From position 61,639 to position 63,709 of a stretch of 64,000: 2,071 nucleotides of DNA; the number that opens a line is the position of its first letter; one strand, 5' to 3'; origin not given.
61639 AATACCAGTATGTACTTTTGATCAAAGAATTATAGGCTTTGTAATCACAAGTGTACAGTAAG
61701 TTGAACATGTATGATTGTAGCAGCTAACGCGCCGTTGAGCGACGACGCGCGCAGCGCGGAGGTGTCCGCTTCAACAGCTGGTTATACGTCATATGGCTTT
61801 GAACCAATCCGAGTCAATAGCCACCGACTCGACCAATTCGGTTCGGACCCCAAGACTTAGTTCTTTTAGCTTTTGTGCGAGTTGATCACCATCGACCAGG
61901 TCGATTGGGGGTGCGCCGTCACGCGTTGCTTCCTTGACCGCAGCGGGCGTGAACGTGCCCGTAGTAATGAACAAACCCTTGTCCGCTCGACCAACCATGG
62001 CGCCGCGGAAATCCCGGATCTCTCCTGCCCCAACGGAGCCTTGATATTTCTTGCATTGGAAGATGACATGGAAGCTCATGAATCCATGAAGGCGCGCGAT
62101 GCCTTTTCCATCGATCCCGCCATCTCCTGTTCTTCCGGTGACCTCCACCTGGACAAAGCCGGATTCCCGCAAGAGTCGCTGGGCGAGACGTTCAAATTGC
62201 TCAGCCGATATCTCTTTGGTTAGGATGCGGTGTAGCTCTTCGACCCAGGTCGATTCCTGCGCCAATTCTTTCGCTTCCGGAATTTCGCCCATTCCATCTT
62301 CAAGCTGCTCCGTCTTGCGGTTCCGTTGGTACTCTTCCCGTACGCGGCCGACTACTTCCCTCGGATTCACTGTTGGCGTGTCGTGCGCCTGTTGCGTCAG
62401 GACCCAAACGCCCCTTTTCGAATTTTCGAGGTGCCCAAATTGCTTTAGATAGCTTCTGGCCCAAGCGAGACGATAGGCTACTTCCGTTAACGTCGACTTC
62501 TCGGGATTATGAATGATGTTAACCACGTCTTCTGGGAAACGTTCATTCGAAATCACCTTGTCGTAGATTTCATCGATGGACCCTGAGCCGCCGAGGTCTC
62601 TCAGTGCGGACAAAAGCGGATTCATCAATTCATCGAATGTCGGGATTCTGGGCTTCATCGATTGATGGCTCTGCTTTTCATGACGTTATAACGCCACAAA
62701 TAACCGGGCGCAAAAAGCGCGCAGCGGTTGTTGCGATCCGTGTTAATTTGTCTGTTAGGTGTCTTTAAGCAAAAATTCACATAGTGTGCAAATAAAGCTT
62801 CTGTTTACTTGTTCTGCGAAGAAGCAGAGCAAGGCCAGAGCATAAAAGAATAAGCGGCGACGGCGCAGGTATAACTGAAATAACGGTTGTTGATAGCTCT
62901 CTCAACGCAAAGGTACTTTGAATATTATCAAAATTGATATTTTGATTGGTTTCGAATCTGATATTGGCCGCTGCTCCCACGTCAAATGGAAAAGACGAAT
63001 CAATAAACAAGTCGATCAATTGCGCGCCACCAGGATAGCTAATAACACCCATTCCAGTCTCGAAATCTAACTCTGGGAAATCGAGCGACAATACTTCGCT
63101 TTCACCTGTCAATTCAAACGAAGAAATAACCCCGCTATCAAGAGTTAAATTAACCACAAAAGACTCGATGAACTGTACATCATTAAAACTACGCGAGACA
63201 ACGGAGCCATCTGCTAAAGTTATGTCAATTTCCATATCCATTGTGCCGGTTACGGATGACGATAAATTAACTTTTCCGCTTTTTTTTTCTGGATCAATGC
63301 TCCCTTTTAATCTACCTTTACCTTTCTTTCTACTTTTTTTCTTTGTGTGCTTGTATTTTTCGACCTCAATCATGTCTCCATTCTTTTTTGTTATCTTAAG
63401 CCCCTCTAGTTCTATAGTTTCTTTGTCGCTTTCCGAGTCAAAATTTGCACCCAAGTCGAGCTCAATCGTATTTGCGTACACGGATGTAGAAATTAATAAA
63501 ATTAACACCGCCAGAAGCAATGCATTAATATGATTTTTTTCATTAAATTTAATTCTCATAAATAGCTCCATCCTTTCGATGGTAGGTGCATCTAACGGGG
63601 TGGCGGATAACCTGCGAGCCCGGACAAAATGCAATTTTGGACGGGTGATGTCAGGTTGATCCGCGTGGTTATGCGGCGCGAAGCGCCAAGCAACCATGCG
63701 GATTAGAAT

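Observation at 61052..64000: End of a chromosomal integron cassette array (five attC sites, integrase presumably just beyond the window)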

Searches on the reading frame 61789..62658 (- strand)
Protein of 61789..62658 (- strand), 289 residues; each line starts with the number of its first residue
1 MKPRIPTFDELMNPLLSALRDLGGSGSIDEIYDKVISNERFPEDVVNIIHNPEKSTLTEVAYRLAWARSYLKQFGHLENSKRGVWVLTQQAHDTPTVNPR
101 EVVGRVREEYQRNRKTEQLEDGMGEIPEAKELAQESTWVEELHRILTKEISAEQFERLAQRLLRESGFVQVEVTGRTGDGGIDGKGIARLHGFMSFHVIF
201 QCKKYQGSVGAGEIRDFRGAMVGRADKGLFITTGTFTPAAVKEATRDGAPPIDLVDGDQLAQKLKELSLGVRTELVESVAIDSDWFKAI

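Call 6: search_protein_families(library=pfam, proteins=[window:61789-62658:-], max_evalue=0.01)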
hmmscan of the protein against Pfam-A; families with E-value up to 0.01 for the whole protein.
window:61789-62658:- (289 aa): 4 families
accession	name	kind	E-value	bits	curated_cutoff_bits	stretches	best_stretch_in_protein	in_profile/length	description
PF04471.18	Mrr_cat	-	2e-31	108.9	21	1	148-262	2-113/115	Restriction endonuclease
PF14338.12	Mrr_N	-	2.8e-17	63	29.5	1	8-91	1-81/87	Mrr N-terminal domain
PF22722.2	NA-iREase1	-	4e-10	40.1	27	1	156-261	2-105/106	NACHT-associated inactive Restriction Endonuclease 1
PF10356.15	RRG7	-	0.00034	20.5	22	0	193-220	82-109/185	Required for respiratory growth protein 7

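Call 10: find_encoding_contigs(protein=window:61789-62658:-, flank=10000, max_places=6)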
Protein window:61789-62658:- (289 aa): 3 contigs read that carry it; 3 places shown.
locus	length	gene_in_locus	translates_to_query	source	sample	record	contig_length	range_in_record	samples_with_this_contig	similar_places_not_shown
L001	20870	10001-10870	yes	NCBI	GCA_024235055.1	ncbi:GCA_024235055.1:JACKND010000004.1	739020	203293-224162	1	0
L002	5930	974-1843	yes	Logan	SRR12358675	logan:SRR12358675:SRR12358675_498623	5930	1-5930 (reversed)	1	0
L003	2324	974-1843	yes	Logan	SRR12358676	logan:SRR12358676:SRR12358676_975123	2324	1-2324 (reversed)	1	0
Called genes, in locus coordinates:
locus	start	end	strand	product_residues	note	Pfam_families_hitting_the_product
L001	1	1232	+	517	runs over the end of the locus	PF13506:Glyco_transf_21 (weak), PF00535:Glycos_transf_2, PF10111:Glyco_tranf_2_2, PF13641:Glyco_tranf_2_3, PF13632:Glyco_trans_2_3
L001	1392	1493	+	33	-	PF23709:MftA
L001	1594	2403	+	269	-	PF00106:adh_short, PF08659:KR, PF13561:adh_short_C2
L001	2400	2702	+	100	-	PF26520:MftB_chaperone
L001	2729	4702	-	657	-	PF26965:MimR_N, PF07724:AAA_2 (faint), PF00158:Sigma54_activat, PF14532:Sigma54_activ_2, PF07728:AAA_5 (weak), PF25601:AAA_lid_14, PF02954:HTH_8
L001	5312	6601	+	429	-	PF02441:Flavoprotein, PF04127:DFP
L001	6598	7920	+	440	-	PF13519:VWA_2 (faint), PF01882:DUF58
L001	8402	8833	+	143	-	PF00583:Acetyltransf_1, PF13527:Acetyltransf_9 (weak), PF13673:Acetyltransf_10, PF13508:Acetyltransf_7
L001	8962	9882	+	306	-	-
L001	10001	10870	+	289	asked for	PF14338:Mrr_N, PF04471:Mrr_cat, PF22722:NA-iREase1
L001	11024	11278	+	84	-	PF02604:PhdYeFM_antitox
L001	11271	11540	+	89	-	PF06769:YoeB_toxin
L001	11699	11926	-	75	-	-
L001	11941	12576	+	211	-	PF01810:LysE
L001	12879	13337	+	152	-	-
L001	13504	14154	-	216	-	PF14521:Aspzincin_M35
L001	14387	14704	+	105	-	PF07883:Cupin_2, PF05899:Cupin_3 (weak)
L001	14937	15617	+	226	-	PF01027:Bax1-I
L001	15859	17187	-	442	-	PF03972:MmgE_PrpD_N, PF19305:MmgE_PrpD_C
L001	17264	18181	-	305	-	PF05235:CHAD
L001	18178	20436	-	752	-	PF13089:PP_kinase_N, PF02503:PP_kinase, PF17941:PP_kinase_C_1, PF13091:PLDc_2 (faint), PF13090:PP_kinase_C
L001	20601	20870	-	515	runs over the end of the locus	PF03976:PPK2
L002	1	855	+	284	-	?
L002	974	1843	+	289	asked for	PF14338:Mrr_N, PF04471:Mrr_cat, PF22722:NA-iREase1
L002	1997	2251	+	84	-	PF02604:PhdYeFM_antitox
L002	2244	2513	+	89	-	PF06769:YoeB_toxin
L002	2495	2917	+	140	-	-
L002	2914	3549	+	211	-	PF01810:LysE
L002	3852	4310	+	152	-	-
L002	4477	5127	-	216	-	PF14521:Aspzincin_M35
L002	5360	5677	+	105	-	PF07883:Cupin_2, PF05899:Cupin_3 (weak)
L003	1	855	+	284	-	?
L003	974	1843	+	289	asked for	PF14338:Mrr_N, PF04471:Mrr_cat, PF22722:NA-iREase1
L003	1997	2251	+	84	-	PF02604:PhdYeFM_antitox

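Call 42: find_related_loci(query=L001:8402-8830:+, collection=metagenome_contigs, flank=6000)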
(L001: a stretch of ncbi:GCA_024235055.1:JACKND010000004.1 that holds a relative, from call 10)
Query L001:8402-8830:+ (143 aa) in metagenome_contigs; peptide patterns used: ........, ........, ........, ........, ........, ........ (x = any residue, [..] = any of these).
435 stretches matched a pattern; 201 encode a relative of the query (tblastn E <= 1e-3); the best 80 are kept; 80 distinct loci.
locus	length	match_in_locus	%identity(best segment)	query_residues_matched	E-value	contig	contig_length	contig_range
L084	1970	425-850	85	1-142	2e-84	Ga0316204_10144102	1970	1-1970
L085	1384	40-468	80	1-143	2e-84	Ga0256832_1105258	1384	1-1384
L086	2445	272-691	82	1-140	7e-80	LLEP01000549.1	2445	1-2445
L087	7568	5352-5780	78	1-143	1e-76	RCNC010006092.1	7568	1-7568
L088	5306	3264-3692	78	1-143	9e-77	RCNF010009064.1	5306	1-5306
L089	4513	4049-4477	78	1-143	2e-76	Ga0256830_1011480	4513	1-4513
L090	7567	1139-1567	78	1-143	1e-75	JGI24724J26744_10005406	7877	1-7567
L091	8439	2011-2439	76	1-143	6e-75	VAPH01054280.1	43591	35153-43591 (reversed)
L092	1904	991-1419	74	1-143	5e-76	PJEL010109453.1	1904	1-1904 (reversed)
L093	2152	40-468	75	1-143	2e-74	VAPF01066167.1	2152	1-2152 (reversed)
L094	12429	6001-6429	76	1-143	8e-72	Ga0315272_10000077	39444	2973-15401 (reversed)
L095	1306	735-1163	75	1-143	3e-76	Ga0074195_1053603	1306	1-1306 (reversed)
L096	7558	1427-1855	72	1-143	7e-71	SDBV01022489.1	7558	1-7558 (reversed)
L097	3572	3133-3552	74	1-140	1e-70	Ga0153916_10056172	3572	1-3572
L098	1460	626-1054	74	1-143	2e-74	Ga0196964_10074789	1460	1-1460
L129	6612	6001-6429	68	1-143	1e-66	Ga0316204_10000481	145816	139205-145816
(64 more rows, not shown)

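Call 46: search_protein_families(library=ncbifam, proteins=[L001:8402-8830:+, window:61789-62658:-, L001:8081-8308:+, L001:6598-7917:+], max_evalue=0.01)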
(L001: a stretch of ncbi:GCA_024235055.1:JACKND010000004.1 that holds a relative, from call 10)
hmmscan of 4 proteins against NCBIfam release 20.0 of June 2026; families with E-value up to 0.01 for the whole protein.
L001:8402-8830:+ (143 aa): 6 families
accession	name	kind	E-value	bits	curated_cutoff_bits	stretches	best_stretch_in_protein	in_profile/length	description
NF005921.0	PRK07922.1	equivalog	5.3e-05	22.9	180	1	50-123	55-128/170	amino-acid N-acetyltransferase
TIGR01575.1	rimI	equivalog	0.00017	21.7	86.4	1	34-128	23-122/132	ribosomal protein S18-alanine N-acetyltransferase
NF005840.0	PRK07757.1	equivalog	0.00039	20.4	154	1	48-122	48-122/153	N-acetyltransferase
TIGR00124.1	cit_ly_ligase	equivalog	0.00074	18.6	262.1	1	51-125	40-111/335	[citrate (pro-3S)-lyase] ligase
TIGR03448.1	mycothiol_MshD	equivalog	0.0013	18.1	163.1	0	22-95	26-100/294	mycothiol synthase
NF040501.1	resist_ArsN2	equivalog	0.0018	17.9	125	1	42-122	25-105/133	arsenic resistance N-acetyltransferase ArsN2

window:61789-62658:- (289 aa): 0 families

L001:8081-8308:+ (76 aa): 0 families

L001:6598-7917:+ (440 aa): 0 families

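Call 48: find_homologous_proteins(query=L001:6598-7917:+, max_evalue=1e-40)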
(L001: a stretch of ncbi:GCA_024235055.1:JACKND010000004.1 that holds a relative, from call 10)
Query L001:6598-7917:+ (440 aa): 7342 proteins with E <= 1e-40 among 8000 candidates; the best 120 are listed.
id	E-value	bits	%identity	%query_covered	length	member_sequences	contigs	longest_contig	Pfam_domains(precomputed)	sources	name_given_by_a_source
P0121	9.8e-251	851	87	99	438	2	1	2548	PF01882.26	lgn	-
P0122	3.4e-247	839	85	99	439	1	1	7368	PF01882.26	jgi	-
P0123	7.7e-245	831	84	94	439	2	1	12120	PF01882.26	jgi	jgi:uncharacterized protein (DUF58 family)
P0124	2.0e-244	830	84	94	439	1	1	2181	PF01882.26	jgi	jgi:uncharacterized protein (DUF58 family)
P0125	3.0e-244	829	85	99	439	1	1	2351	PF13519.13,PF01882.26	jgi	jgi:uncharacterized protein (DUF58 family)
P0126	1.2e-242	824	85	99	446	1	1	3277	PF01882.26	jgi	jgi:uncharacterized protein (DUF58 family)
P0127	2.0e-239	813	83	97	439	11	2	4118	PF01882.26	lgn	-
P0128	6.3e-239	812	82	97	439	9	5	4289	PF01882.26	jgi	jgi:uncharacterized protein (DUF58 family)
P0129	2.2e-238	810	82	99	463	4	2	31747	PF01882.26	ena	-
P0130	3.6e-237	806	83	99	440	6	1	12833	PF13519.13,PF01882.26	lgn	-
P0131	1.6e-235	800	81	97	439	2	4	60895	PF01882.26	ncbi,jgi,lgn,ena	-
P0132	1.4e-234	797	80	99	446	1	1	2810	PF01882.26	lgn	-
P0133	2.1e-231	787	80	99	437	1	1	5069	PF01882.26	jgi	jgi:uncharacterized protein (DUF58 family)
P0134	4.0e-231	786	81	99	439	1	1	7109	PF01882.26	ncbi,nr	ncbi:MAG: DUF58 domain-containing protein [Candidatus Competibacteraceae bacterium]|nr:DUF58 domain-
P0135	4.2e-231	786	81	99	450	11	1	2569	PF13519.13,PF01882.26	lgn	-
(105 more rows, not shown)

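Call 49: find_encoding_contigs(protein=P0131, flank=7000, max_places=2)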
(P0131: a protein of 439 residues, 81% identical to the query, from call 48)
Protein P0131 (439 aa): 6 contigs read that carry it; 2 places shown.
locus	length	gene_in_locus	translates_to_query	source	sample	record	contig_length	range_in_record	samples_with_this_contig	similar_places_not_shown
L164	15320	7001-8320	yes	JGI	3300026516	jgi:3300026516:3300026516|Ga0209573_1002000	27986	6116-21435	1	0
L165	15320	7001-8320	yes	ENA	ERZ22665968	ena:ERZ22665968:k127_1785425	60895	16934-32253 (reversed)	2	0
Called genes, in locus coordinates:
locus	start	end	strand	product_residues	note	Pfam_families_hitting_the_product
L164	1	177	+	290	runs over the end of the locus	-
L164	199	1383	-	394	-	PF01969:Ni_insertion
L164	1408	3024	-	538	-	PF12801:Fer4_5, PF12801:Fer4_5 (weak), PF00037:Fer4 (weak), PF13187:Fer4_9 (weak), PF12838:Fer4_7, PF13187:Fer4_9 (weak), PF00037:Fer4 (weak), PF12837:Fer4_6 (weak), +5 more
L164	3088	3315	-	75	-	PF04255:DUF433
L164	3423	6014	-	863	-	PF11791:Aconitase_B_N, PF06434:Aconitase_2_N, PF00330:Aconitase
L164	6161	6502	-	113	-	PF02452:PemK_toxin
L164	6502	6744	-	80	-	PF04014:MazE_antitoxin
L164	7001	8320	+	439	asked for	PF01882:DUF58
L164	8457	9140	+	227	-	PF01027:Bax1-I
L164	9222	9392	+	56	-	-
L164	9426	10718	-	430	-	PF03972:MmgE_PrpD_N, PF19305:MmgE_PrpD_C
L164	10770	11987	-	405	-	PF05762:VWA_CoxE, PF13519:VWA_2 (weak)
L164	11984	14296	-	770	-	PF18934:DUF5682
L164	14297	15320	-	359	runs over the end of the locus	PF07728:AAA_5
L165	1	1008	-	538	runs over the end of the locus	PF12801:Fer4_5, PF12801:Fer4_5 (weak), PF00037:Fer4 (weak), PF13187:Fer4_9 (weak), PF12838:Fer4_7, PF13187:Fer4_9 (weak), PF00037:Fer4 (weak), PF12837:Fer4_6 (weak), +5 more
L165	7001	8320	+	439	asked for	PF01882:DUF58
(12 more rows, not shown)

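Call 50: find_encoding_contigs(protein=P0129, flank=7000, max_places=2)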
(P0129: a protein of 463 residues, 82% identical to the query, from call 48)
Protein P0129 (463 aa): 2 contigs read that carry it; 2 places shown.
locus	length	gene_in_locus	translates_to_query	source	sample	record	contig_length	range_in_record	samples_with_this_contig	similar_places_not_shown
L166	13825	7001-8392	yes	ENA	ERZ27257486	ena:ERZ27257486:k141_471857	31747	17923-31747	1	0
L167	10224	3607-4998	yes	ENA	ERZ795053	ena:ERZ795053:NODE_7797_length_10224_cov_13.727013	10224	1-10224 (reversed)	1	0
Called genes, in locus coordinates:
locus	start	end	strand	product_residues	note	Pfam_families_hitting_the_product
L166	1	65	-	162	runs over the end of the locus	PF00383:dCMP_cyt_deam_1, PF14437:MafB19-deam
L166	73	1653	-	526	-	PF00117:GATase, PF07722:Peptidase_C26, PF02540:NAD_synthase (weak), PF00958:GMP_synt_C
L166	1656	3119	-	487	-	PF00478:IMPDH, PF00571:CBS, PF03060:NMO, PF01070:FMN_dh, PF00977:His_biosynth (faint)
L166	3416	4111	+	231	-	PF00881:Nitroreductase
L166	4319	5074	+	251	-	PF01547:SBP_bac_1, PF13531:SBP_bac_11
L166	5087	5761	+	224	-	PF00528:BPD_transp_1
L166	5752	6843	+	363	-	PF00005:ABC_tran, PF13304:AAA_21 (faint), PF03459:TOBE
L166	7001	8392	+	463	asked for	PF01882:DUF58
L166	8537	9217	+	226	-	PF01027:Bax1-I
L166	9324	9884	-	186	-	PF02643:DUF192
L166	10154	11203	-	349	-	PF01075:Glyco_transf_9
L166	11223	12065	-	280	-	PF03279:Lip_A_acyltrans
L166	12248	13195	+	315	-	PF01073:3Beta_HSD, PF01370:Epimerase, PF02719:Polysacc_synt_2, PF04321:RmlD_sub_bind, PF13460:NAD_binding_10 (weak), PF16363:GDP_Man_Dehyd, PF07993:NAD_binding_4 (weak)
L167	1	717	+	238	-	?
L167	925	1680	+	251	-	PF01547:SBP_bac_1, PF13531:SBP_bac_11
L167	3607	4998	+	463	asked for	PF01882:DUF58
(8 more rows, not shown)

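Call 51: find_encoding_contigs(protein=P0123, flank=7000, max_places=2)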
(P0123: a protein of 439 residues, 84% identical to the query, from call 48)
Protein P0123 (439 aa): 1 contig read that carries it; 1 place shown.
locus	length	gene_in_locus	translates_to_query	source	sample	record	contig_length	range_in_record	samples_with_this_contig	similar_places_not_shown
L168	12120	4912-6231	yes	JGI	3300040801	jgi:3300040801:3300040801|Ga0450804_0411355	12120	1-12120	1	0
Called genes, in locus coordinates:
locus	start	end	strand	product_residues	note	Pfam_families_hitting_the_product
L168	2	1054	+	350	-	?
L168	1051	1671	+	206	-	PF05685:Uma2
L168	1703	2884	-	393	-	PF28159:CEP89 (weak), PF08448:PAS_4 (weak), PF13596:PAS_10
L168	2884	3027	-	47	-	-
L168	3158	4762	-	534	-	PF00989:PAS (faint), PF08448:PAS_4 (faint), PF13188:PAS_8 (faint), PF08447:PAS_3, PF13426:PAS_9 (weak), PF07536:HWE_HK (weak), PF07568:HisKA_2, PF02518:HATPase_c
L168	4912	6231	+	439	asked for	PF01882:DUF58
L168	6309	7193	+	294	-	PF00483:NTP_transferase, PF12804:NTP_transf_3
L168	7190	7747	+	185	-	PF00908:dTDP_sugar_isom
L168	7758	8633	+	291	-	PF01370:Epimerase, PF04321:RmlD_sub_bind, PF01073:3Beta_HSD (weak), PF02719:Polysacc_synt_2 (weak), PF16363:GDP_Man_Dehyd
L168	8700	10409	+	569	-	PF05157:MshEN, PF00437:T2SSE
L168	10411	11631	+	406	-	PF28597:T2SSF_N, PF00482:T2SSF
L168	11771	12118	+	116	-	?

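Call 53: search_protein_families(library=pfam, proteins=[L001:8402-8830:+, L001:8081-8308:+], max_evalue=5)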
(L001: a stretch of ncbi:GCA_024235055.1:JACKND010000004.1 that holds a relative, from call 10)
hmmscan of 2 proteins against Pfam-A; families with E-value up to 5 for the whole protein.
L001:8402-8830:+ (143 aa): 5 families
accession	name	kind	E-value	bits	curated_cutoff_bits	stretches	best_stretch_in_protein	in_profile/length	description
PF00583.31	Acetyltransf_1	-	4.1e-13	50.1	20.7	1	32-118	21-116/116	Acetyltransferase (GNAT) family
PF13508.13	Acetyltransf_7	-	1e-12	48.7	27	1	45-119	5-83/84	Acetyltransferase (GNAT) domain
PF13673.13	Acetyltransf_10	-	6.8e-12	45.9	23.6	1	33-122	21-111/128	Acetyltransferase (GNAT) domain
PF13527.13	Acetyltransf_9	-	1.1e-06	29.1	25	1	64-119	70-125/127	Acetyltransferase (GNAT) domain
PF08445.16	FR47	-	0.00035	20.9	22.1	1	66-121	21-80/86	FR47-like protein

L001:8081-8308:+ (76 aa): 1 family
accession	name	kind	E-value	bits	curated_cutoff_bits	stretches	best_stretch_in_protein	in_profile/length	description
PF21529.2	GLV1-2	-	0.075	14.4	28.1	1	4-63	2-62/69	Gloven 1/2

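Call 54: search_protein_families(library=padloc, proteins=[window:61789-62658:-, L001:8402-8830:+], max_evalue=0.001)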
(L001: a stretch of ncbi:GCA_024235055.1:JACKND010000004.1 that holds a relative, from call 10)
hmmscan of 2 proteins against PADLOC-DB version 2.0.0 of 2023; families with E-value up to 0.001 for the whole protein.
window:61789-62658:- (289 aa): 8 families
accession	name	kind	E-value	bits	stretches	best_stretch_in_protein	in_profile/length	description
PDLC04806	PDC-S02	-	3.1e-26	90.4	1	133-277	170-313/324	-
PDLC03657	mREase_IV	-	9.8e-25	85.5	1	5-287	3-315/317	Type IV methyl-directed restriction enzyme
PDLC04796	PDC-S02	-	3.8e-23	80.1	1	140-287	234-380/390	-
PDLC04819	PDC-S02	-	1.8e-14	51.7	1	126-262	173-304/334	-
PDLC04815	PDC-S02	-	1.5e-09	35.7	1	124-247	179-302/346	-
PDLC03852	LmuA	-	9.7e-07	27.1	1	141-207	11-77/336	-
PDLC03206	mREase_II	-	8.2e-06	22.6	1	157-267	284-399/434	Type II methyl-directed restriction enzyme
PDLC02416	Aga_REase-TIR-PNTD1-PNTD2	-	0.00039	17.2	1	149-240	7-95/572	Class I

L001:8402-8830:+ (143 aa): 0 families

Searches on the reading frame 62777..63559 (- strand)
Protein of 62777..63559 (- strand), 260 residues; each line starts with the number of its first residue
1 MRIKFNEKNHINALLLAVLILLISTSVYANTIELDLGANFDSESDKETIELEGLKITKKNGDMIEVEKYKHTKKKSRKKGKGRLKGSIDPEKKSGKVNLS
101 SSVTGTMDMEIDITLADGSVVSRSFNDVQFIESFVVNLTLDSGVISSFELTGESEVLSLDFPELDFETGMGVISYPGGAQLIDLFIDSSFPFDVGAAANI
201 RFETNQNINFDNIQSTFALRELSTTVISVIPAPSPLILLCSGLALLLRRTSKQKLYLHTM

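Call 6: search_protein_families(library=pfam, proteins=[window:62777-63559:-], max_evalue=0.01)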
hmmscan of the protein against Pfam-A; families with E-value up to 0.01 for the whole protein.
window:62777-63559:- (260 aa): 0 families

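Call 9: find_encoding_contigs(protein=window:62777-63559:-, flank=10000, max_places=6)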
Protein window:62777-63559:- (260 aa): no gene with exactly this product is on record in the collection.

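Call 46: search_protein_families(library=ncbifam, proteins=[window:62777-63559:-], max_evalue=0.01)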
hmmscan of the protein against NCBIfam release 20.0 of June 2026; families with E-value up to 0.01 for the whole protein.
window:62777-63559:- (260 aa): 0 families

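Call 53: search_protein_families(library=pfam, proteins=[window:62777-63559:-], max_evalue=5)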
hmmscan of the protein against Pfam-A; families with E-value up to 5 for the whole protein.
window:62777-63559:- (260 aa): 0 families

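Call 54: search_protein_families(library=padloc, proteins=[window:62777-63559:-], max_evalue=0.001)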
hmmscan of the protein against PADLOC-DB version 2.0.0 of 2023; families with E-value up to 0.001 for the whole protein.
window:62777-63559:- (260 aa): 0 families
